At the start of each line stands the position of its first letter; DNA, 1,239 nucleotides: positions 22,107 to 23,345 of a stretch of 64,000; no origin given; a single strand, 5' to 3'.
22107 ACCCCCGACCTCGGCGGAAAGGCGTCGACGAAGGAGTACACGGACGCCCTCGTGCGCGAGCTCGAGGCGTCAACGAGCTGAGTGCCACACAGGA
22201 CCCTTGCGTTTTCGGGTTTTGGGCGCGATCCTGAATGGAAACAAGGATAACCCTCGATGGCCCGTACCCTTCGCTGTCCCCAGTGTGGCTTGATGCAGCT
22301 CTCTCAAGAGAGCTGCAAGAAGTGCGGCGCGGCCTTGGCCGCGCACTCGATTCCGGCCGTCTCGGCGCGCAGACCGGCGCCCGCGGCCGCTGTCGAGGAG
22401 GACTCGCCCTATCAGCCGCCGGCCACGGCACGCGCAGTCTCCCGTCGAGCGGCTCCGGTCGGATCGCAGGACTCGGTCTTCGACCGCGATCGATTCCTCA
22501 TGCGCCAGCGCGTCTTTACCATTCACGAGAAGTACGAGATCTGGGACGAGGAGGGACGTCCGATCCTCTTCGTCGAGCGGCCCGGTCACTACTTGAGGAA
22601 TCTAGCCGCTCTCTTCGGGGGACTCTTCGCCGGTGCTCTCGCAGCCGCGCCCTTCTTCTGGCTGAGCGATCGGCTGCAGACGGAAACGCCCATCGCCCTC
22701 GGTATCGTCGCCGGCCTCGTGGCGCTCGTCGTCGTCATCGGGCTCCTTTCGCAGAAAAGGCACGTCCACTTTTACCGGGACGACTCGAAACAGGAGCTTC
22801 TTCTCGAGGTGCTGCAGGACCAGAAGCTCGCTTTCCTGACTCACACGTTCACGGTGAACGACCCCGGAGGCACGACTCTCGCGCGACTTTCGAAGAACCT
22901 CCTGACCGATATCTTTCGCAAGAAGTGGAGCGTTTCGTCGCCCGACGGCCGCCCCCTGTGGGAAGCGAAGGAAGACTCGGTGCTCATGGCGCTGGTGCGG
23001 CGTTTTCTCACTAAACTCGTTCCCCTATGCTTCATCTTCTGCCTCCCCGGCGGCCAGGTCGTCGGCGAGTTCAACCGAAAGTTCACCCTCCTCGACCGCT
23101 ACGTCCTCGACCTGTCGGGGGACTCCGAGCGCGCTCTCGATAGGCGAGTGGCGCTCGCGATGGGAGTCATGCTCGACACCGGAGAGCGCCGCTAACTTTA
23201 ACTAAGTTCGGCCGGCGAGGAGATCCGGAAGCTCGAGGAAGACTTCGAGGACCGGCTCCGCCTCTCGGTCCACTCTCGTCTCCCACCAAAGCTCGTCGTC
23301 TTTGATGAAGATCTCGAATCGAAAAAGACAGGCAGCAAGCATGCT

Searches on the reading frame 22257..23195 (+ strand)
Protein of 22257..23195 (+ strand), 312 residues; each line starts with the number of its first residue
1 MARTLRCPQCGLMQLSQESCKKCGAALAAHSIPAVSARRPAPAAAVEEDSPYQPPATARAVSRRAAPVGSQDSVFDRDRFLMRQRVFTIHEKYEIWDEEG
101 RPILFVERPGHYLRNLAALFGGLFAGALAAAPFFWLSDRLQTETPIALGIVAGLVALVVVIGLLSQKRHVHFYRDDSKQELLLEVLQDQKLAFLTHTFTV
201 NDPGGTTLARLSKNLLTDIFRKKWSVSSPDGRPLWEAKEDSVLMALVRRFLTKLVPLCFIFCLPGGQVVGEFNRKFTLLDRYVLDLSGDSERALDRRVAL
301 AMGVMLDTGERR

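Call 8: search_protein_families(library=pfam, proteins=[window:22257-23195:+], max_evalue=0.01)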
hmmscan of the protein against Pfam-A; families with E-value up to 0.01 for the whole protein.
window:22257-23195:+ (312 aa): 1 family
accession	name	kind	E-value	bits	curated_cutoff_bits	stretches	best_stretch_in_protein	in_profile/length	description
PF13248.11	Zn_ribbon_3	-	0.0024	17.7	27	1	4-25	2-24/26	zinc-ribbon domain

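Call 10: search_protein_families(library=ncbifam, proteins=[window:22257-23195:+], max_evalue=0.1)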
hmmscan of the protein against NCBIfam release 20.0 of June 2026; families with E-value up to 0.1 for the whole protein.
window:22257-23195:+ (312 aa): 0 families

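Call 53: find_encoding_contigs(protein=window:22257-23195:+, flank=3000, max_places=6)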
Protein window:22257-23195:+ (312 aa): no gene with exactly this product is on record in the collection.
